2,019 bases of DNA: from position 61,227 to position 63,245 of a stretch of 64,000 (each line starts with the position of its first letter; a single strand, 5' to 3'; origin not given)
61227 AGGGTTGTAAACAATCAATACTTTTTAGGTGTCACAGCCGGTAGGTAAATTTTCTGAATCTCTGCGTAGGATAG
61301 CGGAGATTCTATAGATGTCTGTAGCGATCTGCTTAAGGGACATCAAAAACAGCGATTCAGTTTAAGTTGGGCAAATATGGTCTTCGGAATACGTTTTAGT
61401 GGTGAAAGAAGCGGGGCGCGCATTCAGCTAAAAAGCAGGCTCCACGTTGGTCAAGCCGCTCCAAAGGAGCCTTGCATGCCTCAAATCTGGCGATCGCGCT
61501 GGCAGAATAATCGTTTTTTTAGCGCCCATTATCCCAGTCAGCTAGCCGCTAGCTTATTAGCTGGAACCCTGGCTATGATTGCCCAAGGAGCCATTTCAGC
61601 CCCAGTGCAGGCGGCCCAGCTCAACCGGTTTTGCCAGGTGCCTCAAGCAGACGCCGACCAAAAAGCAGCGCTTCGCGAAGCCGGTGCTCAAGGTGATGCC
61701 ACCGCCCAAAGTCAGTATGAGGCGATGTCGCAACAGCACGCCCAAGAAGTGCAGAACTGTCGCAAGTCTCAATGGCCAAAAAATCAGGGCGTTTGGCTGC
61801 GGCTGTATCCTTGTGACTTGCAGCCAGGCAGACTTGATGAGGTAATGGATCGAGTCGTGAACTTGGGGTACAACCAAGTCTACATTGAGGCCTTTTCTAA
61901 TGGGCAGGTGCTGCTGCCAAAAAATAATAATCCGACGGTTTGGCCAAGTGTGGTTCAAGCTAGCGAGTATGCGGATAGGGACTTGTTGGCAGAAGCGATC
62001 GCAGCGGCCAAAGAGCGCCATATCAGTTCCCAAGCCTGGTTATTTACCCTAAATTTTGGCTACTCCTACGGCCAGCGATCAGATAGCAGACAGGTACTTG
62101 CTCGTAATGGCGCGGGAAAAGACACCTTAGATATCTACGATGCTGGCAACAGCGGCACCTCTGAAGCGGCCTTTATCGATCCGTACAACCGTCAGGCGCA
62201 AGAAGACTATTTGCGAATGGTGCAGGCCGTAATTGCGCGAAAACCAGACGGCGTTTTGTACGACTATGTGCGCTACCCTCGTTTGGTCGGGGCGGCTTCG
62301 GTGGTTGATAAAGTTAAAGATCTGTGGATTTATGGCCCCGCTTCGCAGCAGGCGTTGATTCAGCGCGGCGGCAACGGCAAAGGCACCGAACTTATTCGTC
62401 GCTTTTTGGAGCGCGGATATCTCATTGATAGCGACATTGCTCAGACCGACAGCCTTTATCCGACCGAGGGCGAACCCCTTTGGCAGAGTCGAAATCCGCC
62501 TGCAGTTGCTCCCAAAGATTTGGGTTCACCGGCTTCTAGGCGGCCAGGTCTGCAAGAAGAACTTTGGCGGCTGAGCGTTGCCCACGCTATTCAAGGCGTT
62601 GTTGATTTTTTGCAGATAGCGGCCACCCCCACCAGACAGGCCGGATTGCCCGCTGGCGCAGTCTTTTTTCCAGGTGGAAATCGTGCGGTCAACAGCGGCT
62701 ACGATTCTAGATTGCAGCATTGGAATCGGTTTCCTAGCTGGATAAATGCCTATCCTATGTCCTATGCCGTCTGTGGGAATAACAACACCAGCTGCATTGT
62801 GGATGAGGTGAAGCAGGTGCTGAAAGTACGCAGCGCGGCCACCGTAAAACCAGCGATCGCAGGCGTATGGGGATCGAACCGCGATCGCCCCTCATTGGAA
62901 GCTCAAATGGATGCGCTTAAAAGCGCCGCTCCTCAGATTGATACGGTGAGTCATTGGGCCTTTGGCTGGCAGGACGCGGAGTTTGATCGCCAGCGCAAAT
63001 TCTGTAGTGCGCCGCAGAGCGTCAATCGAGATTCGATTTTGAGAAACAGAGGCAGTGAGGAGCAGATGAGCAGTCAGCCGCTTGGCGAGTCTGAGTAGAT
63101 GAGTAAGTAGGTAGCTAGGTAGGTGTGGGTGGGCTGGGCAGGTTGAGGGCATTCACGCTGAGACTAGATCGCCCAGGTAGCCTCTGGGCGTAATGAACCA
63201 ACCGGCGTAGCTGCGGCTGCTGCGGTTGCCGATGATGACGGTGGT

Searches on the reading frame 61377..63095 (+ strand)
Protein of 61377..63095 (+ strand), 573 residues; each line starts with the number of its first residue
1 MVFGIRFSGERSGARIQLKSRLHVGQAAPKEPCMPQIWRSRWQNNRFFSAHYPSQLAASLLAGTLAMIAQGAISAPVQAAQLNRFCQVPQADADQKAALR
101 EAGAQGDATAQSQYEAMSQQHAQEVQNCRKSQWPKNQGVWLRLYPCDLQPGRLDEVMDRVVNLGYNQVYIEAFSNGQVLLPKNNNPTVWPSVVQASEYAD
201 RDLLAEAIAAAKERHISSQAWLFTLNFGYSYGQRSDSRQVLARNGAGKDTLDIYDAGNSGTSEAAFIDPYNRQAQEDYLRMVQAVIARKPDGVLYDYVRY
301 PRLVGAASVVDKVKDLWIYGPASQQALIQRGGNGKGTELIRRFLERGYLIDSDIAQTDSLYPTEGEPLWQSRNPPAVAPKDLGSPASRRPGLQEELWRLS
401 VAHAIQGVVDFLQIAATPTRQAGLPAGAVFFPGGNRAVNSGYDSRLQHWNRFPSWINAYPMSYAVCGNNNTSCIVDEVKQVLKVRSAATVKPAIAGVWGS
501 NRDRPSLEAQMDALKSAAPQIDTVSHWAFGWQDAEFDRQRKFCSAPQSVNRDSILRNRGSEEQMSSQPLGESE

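Call 58: search_protein_families(library=pfam, proteins=[window:61377-63095:+], max_evalue=0.00001)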
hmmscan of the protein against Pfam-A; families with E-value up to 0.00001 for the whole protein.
window:61377-63095:+ (573 aa): 1 family
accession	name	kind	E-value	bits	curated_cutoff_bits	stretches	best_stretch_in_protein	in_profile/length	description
PF02638.21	GHL10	-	4.9e-07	29.6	27.9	1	149-306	17-172/311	Glycosyl hydrolase-like 10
